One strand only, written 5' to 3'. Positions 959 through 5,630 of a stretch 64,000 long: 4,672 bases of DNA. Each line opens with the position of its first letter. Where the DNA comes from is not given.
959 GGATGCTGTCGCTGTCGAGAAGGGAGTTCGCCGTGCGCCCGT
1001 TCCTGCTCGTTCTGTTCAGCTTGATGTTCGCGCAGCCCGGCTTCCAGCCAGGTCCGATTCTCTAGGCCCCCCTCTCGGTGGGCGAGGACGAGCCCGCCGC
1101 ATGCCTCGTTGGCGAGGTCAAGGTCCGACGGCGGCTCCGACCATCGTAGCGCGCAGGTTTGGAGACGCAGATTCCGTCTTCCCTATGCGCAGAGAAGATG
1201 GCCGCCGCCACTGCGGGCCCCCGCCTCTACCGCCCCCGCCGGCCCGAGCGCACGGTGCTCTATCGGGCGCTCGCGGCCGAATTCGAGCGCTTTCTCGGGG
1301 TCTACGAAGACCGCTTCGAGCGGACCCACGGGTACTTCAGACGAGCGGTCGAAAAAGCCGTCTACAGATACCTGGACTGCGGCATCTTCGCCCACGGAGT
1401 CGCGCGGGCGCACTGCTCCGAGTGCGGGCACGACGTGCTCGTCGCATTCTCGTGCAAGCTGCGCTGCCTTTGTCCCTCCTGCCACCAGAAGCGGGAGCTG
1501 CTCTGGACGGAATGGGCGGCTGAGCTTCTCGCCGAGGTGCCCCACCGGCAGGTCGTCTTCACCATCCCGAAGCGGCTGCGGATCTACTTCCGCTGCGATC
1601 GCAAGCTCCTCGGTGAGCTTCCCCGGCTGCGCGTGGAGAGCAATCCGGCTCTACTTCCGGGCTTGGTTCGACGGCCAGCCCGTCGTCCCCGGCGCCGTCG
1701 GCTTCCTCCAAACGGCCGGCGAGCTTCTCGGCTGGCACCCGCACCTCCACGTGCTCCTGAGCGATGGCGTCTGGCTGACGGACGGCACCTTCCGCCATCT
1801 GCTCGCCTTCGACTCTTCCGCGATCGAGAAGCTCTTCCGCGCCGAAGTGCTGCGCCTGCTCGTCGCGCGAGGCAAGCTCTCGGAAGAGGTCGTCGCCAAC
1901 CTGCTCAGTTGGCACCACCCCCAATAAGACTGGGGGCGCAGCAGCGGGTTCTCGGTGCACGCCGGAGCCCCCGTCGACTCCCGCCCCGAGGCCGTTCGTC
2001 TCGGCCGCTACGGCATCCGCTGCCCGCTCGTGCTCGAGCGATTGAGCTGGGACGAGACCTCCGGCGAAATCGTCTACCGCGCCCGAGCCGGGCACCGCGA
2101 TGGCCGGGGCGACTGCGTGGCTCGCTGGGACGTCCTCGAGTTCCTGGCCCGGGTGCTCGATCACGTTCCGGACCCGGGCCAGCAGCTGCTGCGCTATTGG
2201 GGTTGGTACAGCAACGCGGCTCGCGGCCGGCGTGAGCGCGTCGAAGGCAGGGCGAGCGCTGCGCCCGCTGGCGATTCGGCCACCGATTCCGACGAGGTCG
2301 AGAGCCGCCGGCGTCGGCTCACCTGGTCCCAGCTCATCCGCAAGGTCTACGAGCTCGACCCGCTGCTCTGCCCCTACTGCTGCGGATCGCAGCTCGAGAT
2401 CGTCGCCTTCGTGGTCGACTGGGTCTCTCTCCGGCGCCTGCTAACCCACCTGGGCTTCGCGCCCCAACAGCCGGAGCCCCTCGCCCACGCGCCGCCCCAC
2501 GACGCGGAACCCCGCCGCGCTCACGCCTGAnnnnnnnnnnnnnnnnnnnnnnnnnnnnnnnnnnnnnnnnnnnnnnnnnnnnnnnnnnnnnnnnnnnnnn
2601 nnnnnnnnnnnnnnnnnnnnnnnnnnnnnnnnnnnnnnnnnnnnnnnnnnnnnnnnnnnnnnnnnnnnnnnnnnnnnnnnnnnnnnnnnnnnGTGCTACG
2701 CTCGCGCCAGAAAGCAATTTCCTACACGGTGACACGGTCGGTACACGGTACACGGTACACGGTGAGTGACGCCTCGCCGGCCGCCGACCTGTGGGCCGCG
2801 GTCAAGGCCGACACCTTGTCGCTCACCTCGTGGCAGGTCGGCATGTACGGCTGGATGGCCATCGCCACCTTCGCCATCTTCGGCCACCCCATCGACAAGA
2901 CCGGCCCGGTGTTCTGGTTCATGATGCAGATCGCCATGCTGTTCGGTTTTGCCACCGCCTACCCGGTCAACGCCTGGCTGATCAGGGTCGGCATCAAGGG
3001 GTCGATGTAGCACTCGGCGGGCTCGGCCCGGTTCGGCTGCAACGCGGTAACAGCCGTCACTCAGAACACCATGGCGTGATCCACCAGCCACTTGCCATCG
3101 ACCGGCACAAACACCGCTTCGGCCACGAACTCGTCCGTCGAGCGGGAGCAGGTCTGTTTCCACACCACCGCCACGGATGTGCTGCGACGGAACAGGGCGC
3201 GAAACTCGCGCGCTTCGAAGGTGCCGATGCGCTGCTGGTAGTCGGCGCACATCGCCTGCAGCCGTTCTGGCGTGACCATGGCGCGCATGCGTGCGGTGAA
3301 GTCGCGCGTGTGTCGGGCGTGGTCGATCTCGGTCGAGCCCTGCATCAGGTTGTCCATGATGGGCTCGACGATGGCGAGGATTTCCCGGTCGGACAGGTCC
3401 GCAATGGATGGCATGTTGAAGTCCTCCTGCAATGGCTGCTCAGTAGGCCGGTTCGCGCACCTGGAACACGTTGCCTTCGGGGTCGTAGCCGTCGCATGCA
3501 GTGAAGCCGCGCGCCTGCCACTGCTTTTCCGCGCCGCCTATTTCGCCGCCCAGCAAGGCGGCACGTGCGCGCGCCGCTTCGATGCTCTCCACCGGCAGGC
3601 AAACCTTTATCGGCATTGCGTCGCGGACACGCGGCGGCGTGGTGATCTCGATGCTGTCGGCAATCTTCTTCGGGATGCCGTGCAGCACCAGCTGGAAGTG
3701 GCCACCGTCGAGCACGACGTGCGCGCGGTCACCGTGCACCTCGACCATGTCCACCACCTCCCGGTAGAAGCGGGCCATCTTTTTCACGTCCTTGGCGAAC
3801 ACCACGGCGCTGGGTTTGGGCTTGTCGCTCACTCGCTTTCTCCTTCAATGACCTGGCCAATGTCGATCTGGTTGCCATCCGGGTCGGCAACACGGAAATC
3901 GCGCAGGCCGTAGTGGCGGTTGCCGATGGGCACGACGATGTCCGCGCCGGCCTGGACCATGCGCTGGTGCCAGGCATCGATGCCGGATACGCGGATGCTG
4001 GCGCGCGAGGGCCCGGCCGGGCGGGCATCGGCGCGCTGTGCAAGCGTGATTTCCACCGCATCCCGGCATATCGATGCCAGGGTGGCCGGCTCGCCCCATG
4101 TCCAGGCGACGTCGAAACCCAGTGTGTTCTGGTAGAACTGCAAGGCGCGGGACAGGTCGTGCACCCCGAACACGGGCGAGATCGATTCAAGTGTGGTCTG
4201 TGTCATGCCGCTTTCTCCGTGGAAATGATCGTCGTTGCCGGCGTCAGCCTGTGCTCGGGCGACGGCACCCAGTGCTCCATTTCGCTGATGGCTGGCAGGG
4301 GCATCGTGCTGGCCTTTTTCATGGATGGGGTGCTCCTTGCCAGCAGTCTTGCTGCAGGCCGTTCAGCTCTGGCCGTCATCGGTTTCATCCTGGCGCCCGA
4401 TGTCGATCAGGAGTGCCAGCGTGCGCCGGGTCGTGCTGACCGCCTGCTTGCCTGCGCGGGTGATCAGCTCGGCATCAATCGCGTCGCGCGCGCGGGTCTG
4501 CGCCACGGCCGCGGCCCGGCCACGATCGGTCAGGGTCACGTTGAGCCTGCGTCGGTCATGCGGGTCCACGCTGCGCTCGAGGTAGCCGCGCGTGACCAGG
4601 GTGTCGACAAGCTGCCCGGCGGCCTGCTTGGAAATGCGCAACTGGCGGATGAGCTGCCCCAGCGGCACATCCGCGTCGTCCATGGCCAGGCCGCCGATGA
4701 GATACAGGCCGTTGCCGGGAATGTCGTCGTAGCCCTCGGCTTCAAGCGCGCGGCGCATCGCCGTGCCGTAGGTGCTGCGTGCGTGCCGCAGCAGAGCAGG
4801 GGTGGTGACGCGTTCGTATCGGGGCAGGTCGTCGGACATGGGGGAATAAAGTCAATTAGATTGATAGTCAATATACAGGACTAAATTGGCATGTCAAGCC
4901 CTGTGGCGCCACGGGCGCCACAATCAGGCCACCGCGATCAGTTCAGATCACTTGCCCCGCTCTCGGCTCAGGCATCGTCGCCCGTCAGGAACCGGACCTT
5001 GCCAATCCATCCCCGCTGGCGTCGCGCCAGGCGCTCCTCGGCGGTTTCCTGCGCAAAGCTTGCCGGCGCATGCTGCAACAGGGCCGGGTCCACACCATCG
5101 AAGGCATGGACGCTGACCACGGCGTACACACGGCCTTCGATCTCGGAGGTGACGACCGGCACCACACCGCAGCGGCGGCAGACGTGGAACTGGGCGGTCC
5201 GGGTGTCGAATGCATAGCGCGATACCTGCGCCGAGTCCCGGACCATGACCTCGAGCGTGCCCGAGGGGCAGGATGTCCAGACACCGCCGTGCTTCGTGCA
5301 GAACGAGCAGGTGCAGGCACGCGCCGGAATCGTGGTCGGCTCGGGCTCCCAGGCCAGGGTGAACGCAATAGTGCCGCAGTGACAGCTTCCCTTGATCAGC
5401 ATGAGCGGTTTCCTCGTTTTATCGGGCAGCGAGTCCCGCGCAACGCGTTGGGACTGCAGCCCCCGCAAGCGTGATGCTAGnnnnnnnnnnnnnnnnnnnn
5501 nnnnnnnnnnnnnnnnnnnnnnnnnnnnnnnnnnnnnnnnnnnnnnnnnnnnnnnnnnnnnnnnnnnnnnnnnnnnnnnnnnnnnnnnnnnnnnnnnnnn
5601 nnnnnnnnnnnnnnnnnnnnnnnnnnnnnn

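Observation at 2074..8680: A 5.2-kb lower-GC cargo block is bracketed by direct repeats of the IS91 3' end, an ISCR-style gene-capture architecture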

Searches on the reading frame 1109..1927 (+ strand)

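Call 9: search_protein_families(library=pfam, proteins=[window:1109-1927:+], max_evalue=0.01)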
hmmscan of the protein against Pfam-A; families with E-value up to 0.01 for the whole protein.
window:1109-1927:+ (272 aa): 1 family
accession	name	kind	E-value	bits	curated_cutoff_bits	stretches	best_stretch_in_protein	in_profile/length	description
PF04986.18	Y2_Tnp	-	3e-06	27.8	20.9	1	195-254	1-63/183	Putative transposase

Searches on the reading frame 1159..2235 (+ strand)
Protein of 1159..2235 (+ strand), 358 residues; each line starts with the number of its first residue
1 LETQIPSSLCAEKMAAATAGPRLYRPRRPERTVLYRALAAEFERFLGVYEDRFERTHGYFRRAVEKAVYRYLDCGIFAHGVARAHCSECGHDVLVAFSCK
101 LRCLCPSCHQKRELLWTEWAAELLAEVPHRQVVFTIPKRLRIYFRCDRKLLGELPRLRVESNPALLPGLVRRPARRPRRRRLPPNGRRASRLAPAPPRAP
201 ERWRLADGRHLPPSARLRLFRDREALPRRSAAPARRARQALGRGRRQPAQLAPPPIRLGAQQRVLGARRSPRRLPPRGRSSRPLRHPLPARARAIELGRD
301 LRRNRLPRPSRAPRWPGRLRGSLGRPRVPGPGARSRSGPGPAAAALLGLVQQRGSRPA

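Call 9: search_protein_families(library=pfam, proteins=[window:1159-2235:+], max_evalue=0.01)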
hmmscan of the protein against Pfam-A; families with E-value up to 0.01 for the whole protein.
window:1159-2235:+ (358 aa): 1 family
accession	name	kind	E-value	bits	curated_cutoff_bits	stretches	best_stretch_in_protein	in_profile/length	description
PF14319.11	Zn_Tnp_IS91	-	4.5e-19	68.7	26.3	1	51-136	7-90/90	Transposase zinc-binding domain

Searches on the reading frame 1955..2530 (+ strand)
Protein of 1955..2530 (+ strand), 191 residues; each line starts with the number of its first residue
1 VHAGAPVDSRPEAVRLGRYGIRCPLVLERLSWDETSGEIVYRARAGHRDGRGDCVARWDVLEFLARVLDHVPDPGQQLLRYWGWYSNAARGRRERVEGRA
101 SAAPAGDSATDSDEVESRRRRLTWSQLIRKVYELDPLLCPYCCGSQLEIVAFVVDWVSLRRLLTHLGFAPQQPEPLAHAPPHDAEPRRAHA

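Call 9: search_protein_families(library=pfam, proteins=[window:1955-2530:+], max_evalue=0.01)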
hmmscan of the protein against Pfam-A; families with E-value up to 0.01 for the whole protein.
window:1955-2530:+ (191 aa): 1 family
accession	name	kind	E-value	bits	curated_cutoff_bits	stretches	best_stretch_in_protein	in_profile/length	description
PF04986.18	Y2_Tnp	-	1.7e-09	38.4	20.9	1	10-88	104-179/183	Putative transposase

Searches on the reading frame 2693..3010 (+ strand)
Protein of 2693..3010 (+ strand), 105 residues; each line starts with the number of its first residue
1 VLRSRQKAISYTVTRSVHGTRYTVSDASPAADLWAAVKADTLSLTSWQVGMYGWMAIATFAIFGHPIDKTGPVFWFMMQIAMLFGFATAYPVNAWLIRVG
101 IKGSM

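Call 8: search_protein_families(library=pfam, proteins=[window:2693-3010:+], max_evalue=0.01)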
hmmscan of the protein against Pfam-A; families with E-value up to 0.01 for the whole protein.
window:2693-3010:+ (105 aa): 1 family
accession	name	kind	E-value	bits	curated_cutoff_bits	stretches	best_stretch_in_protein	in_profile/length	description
PF14342.11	DUF4396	-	2.3e-24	86.8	27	1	26-102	66-141/141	Domain of unknown function (DUF4396)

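Call 79: find_encoding_contigs(protein=window:2693-3010:+, flank=3000, max_places=6)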
Protein window:2693-3010:+ (105 aa): no gene with exactly this product is on record in the collection.

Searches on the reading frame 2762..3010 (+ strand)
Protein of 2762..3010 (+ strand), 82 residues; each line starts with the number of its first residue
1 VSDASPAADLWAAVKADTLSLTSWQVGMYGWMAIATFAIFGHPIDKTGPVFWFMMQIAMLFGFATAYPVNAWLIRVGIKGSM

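Call 80: find_encoding_contigs(protein=window:2762-3010:+, flank=3000, max_places=6)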
Protein window:2762-3010:+ (82 aa): no gene with exactly this product is on record in the collection.

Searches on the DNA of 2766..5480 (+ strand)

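Call 45: search_dna_similar(query=window:2766-5480:+, collection=plasmids, mode=distant, max_rows=15)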
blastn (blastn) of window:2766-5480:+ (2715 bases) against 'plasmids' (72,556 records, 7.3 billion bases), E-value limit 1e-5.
Records with a match: 10; places in all: 10; records where one place covers at least 80% of the query: 0.
Best place of each record, by identity: 60-80% 10.
By first word of the organism name: Burkholderia 1; Methylomonas 1; Methylomagnum 1; Palleronia 1; Bradyrhizobium 1; Martelella 1; Cnuibacter 1; Lichenicola 1; Methylobacterium 1; Hyphomicrobiales 1.
By predicted mobility (MOB-suite, as given by PLSDB): non-mobilizable 7; mobilizable 2; conjugative 1.
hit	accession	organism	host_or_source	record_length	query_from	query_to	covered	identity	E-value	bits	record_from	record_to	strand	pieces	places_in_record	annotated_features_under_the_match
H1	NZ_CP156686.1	Burkholderia stagnalis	Bacterial cells,soils collected in ...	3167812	2320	2626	11%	72.8%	4e-36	162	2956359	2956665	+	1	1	none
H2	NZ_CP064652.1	Methylomonas sp. LL1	soil,riparian wetland soil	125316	342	598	9%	67.3%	2e-8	70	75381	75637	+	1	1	hypothetical protein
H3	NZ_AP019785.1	Methylomagnum ishizawai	-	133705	29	246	8%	77.1%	3e-38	168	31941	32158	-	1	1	DUF4396 domain-containing protein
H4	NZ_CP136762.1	Palleronia sp. LCG004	cell culture,Intertidal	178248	33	234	7%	75.2%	3e-31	145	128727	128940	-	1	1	DUF4396 domain-containing protein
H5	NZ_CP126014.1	Bradyrhizobium japonicum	Glycine max,soybean,root nodule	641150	33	246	8%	70.8%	7e-20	108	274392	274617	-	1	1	DUF4396 domain-containing protein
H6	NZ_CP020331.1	Martelella mediterranea DSM 17316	-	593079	37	243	8%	71.2%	2e-21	113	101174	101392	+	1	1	DUF4396 domain-containing protein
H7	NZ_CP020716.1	Cnuibacter physcomitrellae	Physcomitrium patens,single cell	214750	25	234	8%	69.2%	2e-13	86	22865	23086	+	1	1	DUF4396 domain-containing protein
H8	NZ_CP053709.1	Lichenicola cladoniae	Cladonia borealis,cell culture,lichen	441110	33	246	8%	67.7%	1e-11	82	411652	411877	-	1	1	DUF4396 domain-containing protein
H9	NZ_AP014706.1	Methylobacterium aquaticum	-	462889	39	245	8%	69.2%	2e-14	90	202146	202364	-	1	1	DUF4396 domain-containing protein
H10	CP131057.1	Hyphomicrobiales bacterium UR115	tomato,bacteria,rhizosphere soil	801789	30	244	8%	66.2%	2e-7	66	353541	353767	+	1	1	none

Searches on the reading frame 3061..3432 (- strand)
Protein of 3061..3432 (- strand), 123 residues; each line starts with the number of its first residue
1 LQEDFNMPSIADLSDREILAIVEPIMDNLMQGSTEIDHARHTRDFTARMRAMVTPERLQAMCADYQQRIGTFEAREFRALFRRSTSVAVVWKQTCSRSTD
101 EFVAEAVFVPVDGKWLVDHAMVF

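Call 8: search_protein_families(library=pfam, proteins=[window:3061-3432:-], max_evalue=0.01)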
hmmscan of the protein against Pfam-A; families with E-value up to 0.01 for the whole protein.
window:3061-3432:- (123 aa): 1 family
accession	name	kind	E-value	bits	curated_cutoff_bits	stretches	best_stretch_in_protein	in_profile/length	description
PF13026.12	DUF3887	-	0.0016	19.5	31.8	1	42-90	17-65/91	Protein of unknown function (DUF3887)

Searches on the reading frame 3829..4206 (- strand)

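Call 8: search_protein_families(library=pfam, proteins=[window:3829-4206:-], max_evalue=0.01)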
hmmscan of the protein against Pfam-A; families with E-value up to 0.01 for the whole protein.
window:3829-4206:- (125 aa): 7 families
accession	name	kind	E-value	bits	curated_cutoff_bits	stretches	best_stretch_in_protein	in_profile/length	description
PF00903.31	Glyoxalase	-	5.1e-14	53.2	20.6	1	14-115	8-120/121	Glyoxalase/Bleomycin resistance protein/Dioxygenase superfamily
PF19581.5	Glyoxalase_7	-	1.4e-07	32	23.6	1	5-122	12-132/133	Glyoxalase superfamily protein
PF12681.13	Glyoxalase_2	-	3e-07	30.8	30.1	1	11-120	4-117/118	Glyoxalase-like domain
PF18029.7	Glyoxalase_6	-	5.4e-07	30.7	23.6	1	13-116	4-105/106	Glyoxalase-like domain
PF22677.2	Ble-like_N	-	0.0021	18.2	24.5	1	15-34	9-28/41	Bleomycin resistance protein-like N-terminal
PF13468.12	Glyoxalase_3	-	0.0037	17.8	25.1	0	59-112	71-111/176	Glyoxalase-like domain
PF13669.12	Glyoxalase_4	-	0.0056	17.4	27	0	13-89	5-92/109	Glyoxalase/Bleomycin resistance protein/Dioxygenase superfamily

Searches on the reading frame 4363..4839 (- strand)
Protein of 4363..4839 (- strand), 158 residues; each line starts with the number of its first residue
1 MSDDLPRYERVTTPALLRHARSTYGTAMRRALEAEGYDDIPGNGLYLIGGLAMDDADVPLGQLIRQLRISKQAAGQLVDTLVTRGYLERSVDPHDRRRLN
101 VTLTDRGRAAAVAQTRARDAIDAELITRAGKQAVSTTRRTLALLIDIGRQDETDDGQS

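Call 8: search_protein_families(library=pfam, proteins=[window:4363-4839:-], max_evalue=0.01)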
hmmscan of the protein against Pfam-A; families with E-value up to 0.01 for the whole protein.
window:4363-4839:- (158 aa): 5 families
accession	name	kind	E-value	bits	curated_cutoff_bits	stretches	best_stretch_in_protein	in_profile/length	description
PF12802.13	MarR_2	-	2.7e-10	40.7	27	1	51-98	14-61/61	MarR family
PF13463.12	HTH_27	-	2.6e-06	28.1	22.2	1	53-107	14-68/68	Winged helix DNA-binding domain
PF01047.28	MarR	-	8.8e-06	26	24.6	1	59-98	19-58/59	MarR family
PF13601.12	HTH_34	-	0.0021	18.6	27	1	61-115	18-73/80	Winged helix DNA-binding domain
PF09339.16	HTH_IclR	-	0.0027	17.9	22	0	48-89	9-50/52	IclR helix-turn-helix domain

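Call 18: find_encoding_contigs(protein=window:4363-4839:-, flank=10000, max_places=10)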
Protein window:4363-4839:- (158 aa): 2 contigs read that carry it; 2 places shown.
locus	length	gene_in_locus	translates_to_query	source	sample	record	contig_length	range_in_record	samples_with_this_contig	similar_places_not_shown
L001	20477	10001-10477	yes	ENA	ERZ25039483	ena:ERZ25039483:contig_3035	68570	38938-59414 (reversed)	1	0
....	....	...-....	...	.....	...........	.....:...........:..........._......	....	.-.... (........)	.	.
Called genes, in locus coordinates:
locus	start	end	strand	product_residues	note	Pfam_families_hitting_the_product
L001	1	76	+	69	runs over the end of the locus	-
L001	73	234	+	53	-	-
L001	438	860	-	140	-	PF00903:Glyoxalase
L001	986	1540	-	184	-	PF01243:PNPOx_N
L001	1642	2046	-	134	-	PF01451:LMWPc (faint)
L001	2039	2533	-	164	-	-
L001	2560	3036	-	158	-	-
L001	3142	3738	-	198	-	-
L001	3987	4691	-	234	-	-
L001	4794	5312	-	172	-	-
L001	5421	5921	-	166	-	-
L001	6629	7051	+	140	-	PF08281:Sigma70_r4_2 (weak), PF13936:HTH_38 (weak), PF00196:GerE, PF13412:HTH_24 (weak)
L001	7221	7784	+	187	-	PF13858:DUF4199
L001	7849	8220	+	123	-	PF00903:Glyoxalase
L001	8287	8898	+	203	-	PF02517:Rce1-like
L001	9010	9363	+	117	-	PF04993:TfoX_N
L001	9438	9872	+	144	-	PF04828:GFA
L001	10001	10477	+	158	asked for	PF12802:MarR_2, PF13463:HTH_27 (weak), PF01047:MarR (weak)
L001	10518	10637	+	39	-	-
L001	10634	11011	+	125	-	PF19581:Glyoxalase_7, PF00903:Glyoxalase, PF12681:Glyoxalase_2, PF18029:Glyoxalase_6 (weak)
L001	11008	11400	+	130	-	PF18029:Glyoxalase_6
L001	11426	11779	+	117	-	-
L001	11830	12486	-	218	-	PF14342:DUF4396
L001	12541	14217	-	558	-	PF02776:TPP_enzyme_N, PF00205:TPP_enzyme_M, PF02775:TPP_enzyme_C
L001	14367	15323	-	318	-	PF03626:COX4_pro (weak)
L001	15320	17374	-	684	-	PF00115:COX1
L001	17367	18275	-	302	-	PF00116:COX2 (weak), PF06481:COX_ARM (faint)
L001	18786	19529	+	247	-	PF13545:HTH_Crp_2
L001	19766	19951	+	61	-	-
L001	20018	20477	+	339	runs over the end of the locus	PF08240:ADH_N, PF00107:ADH_zinc_N (faint)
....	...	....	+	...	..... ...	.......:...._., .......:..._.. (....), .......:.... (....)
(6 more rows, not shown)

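Call 54: find_homologous_proteins(query=L001:15320-17374:-, max_evalue=1e-50)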
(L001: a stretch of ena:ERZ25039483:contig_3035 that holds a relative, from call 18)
Query L001:15320-17374:- (684 aa): 8000 proteins with E <= 1e-50 among 8000 candidates; the best 120 are listed.
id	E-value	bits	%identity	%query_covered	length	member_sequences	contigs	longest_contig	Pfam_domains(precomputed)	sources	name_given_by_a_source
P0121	0.0e+0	1570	99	100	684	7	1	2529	PF00115.26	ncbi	ncbi:MAG: cbb3-type cytochrome c oxidase subunit I [Rhodanobacteraceae bacterium]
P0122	0.0e+0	1277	81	100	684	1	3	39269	PF00115.26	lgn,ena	-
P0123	0.0e+0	1270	81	100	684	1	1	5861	PF00115.26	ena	-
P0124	0.0e+0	1262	77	100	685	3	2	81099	PF00115.26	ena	-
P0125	0.0e+0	1223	77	100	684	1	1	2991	PF00115.26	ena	-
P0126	0.0e+0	1191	76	100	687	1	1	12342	PF00115.26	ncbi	-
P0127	0.0e+0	1161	83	88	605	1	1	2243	PF00115.26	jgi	-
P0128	0.0e+0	1126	73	99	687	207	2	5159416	PF00115.26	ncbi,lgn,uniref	ncbi:cbb3-type cytochrome c oxidase subunit I [Pseudomonas oryzihabitans]|uniref:cbb3-type cytochrom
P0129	0.0e+0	1106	70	100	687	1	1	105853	PF00115.26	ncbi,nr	ncbi:MAG: cytochrome ubiquinol oxidase subunit [Pseudomonas sp.]|nr:cytochrome ubiquinol oxidase sub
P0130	0.0e+0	1103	69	100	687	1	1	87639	PF00115.26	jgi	jgi:cytochrome o ubiquinol oxidase subunit 1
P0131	0.0e+0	1101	70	100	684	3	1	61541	PF00115.26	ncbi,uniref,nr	ncbi:cbb3-type cytochrome c oxidase subunit I [Pseudomonas typographi]|uniref:Cytochrome ubiquinol o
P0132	0.0e+0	1101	69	100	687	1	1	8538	PF00115.26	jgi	jgi:cytochrome o ubiquinol oxidase subunit 1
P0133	0.0e+0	1082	69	99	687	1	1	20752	PF00115.26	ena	-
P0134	0.0e+0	1077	69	99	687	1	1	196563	PF00115.26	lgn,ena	-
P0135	0.0e+0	1074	69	99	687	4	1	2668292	PF00115.26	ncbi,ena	-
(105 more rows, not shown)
